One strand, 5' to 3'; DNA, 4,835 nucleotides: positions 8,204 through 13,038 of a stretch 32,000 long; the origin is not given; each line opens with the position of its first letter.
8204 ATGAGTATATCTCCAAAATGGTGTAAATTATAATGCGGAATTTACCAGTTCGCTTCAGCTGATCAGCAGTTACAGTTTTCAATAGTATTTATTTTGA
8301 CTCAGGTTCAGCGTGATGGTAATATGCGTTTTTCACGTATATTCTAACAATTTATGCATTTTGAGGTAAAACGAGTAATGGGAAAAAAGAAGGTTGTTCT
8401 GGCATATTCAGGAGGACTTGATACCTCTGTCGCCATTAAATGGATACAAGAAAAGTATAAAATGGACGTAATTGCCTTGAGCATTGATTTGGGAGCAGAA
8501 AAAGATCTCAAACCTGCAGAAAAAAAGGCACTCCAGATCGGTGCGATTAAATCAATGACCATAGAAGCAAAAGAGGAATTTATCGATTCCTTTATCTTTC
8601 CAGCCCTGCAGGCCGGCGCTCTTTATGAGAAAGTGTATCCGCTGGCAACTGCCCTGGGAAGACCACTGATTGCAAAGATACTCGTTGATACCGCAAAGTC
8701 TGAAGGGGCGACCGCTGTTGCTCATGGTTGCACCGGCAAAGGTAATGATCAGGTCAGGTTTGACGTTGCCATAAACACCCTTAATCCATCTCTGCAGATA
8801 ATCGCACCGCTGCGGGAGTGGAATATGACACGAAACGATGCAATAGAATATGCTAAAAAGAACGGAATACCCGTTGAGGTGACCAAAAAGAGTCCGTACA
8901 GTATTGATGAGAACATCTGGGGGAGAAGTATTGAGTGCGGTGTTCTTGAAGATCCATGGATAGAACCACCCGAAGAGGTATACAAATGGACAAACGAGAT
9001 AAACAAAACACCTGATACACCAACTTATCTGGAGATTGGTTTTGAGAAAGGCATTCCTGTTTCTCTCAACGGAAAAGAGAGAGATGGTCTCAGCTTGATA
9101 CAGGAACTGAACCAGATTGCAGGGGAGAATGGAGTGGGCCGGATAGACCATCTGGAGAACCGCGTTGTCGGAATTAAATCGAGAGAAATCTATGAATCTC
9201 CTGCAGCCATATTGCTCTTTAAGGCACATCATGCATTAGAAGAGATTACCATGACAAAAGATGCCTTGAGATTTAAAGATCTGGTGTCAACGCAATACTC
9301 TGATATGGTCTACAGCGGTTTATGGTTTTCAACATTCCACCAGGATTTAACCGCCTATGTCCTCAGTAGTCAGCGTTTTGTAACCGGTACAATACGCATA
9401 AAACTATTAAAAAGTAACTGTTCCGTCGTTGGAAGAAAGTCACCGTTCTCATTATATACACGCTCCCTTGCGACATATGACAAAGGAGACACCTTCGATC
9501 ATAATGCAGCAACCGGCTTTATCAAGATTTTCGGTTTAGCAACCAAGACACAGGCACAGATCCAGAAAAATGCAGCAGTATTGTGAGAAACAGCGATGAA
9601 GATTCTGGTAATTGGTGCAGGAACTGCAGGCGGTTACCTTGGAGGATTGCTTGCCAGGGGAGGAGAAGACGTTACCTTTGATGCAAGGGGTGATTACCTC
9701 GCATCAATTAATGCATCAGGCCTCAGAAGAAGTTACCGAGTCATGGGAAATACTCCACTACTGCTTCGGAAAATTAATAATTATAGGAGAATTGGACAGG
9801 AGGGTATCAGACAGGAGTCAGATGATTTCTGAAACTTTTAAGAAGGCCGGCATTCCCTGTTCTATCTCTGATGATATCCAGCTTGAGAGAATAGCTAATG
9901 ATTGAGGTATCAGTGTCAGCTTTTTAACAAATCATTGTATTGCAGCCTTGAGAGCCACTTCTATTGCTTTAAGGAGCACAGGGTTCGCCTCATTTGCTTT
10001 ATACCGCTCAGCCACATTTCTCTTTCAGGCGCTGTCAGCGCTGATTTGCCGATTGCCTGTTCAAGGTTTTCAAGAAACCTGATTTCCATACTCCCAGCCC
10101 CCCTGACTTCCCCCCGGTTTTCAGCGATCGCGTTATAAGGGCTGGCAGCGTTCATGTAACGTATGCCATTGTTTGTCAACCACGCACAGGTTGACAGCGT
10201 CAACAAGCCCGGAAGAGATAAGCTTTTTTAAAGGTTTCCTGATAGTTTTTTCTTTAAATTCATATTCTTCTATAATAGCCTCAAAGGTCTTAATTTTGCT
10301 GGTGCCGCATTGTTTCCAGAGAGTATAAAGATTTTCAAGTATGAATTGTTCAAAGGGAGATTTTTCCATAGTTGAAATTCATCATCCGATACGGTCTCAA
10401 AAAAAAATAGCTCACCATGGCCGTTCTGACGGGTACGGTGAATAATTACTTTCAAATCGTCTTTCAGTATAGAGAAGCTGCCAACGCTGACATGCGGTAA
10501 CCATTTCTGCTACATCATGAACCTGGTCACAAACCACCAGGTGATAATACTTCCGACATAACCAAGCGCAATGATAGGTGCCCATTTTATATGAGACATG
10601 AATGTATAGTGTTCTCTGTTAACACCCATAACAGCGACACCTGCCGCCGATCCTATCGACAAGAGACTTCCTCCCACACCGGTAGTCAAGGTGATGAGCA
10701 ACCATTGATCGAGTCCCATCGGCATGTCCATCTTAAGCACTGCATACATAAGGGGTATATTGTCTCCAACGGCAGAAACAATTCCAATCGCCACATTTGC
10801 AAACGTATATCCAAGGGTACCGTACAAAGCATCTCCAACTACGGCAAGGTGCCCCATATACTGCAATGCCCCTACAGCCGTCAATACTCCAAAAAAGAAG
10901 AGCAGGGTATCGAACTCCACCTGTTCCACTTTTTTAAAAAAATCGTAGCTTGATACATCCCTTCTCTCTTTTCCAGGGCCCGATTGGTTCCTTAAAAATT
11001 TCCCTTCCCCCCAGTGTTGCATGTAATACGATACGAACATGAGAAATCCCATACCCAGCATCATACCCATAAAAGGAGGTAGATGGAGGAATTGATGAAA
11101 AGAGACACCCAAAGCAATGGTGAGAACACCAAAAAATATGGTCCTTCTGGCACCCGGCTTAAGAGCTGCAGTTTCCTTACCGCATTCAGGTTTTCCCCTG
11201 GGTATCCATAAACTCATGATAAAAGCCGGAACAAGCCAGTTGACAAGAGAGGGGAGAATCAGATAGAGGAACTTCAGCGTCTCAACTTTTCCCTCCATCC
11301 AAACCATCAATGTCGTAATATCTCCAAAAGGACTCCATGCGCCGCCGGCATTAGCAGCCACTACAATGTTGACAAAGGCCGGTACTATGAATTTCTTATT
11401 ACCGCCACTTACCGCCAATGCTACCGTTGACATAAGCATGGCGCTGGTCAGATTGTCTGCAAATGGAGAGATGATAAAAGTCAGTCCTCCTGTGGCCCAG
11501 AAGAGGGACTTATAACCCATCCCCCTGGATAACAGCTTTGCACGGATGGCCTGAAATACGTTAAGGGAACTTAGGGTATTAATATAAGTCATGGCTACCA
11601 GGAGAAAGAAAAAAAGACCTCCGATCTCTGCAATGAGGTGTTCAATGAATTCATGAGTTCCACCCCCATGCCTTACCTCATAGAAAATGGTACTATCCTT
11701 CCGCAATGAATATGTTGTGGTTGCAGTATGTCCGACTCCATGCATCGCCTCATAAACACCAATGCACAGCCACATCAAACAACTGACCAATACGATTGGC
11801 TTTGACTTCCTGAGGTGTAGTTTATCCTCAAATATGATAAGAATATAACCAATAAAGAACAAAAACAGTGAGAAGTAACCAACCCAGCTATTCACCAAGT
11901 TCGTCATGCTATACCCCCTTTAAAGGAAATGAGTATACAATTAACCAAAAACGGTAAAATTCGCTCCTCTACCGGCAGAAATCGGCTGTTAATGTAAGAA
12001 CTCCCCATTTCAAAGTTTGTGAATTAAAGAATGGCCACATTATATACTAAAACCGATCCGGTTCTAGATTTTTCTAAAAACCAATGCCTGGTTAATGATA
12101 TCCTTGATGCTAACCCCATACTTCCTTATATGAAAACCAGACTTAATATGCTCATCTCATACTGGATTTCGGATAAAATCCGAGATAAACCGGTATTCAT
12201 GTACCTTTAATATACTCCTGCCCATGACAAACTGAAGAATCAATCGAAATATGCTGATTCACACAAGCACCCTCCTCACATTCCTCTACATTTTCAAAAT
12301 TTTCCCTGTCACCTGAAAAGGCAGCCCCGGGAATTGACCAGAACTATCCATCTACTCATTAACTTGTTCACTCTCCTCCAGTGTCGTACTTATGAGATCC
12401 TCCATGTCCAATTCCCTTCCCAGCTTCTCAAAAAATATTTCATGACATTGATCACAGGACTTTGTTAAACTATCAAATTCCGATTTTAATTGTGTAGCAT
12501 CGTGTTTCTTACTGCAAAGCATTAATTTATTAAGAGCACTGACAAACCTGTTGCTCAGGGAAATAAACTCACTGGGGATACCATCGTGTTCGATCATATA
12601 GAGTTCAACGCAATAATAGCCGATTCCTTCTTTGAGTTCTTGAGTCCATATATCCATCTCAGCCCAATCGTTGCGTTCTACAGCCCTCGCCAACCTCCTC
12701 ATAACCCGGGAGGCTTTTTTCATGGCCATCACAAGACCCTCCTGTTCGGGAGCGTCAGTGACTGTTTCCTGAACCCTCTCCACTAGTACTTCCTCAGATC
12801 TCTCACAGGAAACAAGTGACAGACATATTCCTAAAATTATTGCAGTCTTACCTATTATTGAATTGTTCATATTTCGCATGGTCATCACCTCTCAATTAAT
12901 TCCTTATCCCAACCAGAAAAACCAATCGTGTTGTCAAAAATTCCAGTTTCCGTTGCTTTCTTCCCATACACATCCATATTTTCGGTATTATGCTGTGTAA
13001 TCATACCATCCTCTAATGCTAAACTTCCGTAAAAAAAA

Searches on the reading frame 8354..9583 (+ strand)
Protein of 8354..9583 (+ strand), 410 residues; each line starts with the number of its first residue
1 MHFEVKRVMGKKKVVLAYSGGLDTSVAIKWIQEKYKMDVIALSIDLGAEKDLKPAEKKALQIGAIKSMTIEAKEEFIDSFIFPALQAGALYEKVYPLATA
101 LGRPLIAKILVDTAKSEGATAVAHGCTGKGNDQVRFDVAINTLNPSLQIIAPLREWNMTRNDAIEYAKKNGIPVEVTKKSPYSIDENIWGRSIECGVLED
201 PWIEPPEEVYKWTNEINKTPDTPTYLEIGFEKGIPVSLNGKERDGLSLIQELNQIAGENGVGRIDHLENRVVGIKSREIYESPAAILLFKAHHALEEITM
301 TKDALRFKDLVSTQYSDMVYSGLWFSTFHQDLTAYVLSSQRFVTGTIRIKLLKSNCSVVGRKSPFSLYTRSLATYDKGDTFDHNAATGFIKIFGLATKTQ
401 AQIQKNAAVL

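Call 48: search_protein_families(library=pfam, proteins=[window:8354-9583:+], max_evalue=0.0001)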
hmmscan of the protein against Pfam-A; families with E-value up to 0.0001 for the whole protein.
window:8354-9583:+ (410 aa): 2 families
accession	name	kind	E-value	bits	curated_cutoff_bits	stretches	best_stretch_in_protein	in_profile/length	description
PF20979.2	Arginosuc_syn_C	-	6.3e-91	304.3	27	1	182-399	1-218/219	Arginosuccinate synthase C-terminal domain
PF00764.25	Arginosuc_synth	-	8.5e-71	237.7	27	1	13-173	1-162/162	Arginosuccinate synthase N-terminal HUP domain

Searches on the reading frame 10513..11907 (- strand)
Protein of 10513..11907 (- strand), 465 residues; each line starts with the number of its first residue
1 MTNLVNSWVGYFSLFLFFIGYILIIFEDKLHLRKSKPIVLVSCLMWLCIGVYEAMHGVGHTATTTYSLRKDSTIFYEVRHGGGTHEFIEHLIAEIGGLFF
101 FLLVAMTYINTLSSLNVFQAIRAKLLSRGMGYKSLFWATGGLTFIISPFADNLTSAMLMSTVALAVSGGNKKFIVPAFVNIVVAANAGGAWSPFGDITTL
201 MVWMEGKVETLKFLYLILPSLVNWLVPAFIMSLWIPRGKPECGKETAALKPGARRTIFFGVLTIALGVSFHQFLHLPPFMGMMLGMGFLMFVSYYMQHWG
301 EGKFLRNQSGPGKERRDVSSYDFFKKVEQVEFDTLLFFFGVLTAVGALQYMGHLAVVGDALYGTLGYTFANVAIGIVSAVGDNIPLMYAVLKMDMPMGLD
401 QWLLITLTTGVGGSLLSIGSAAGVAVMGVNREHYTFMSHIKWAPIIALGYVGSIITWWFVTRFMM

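Call 48: search_protein_families(library=pfam, proteins=[window:10513-11907:-], max_evalue=0.0001)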
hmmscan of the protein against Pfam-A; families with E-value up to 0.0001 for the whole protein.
window:10513-11907:- (465 aa): 1 family
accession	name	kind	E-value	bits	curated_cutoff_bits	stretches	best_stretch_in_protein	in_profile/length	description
PF03600.22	CitMHS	-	9.7e-27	94.4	31.9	2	21-285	1-234/336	Citrate transporter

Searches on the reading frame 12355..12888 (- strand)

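Call 48: search_protein_families(library=pfam, proteins=[window:12355-12888:-], max_evalue=0.0001)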
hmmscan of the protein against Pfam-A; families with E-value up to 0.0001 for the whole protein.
window:12355-12888:- (178 aa): 1 family
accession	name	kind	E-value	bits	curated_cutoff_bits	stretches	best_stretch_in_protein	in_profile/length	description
PF01322.25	Cytochrom_C_2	-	9.6e-06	27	26.5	1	106-152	74-120/121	Cytochrome C'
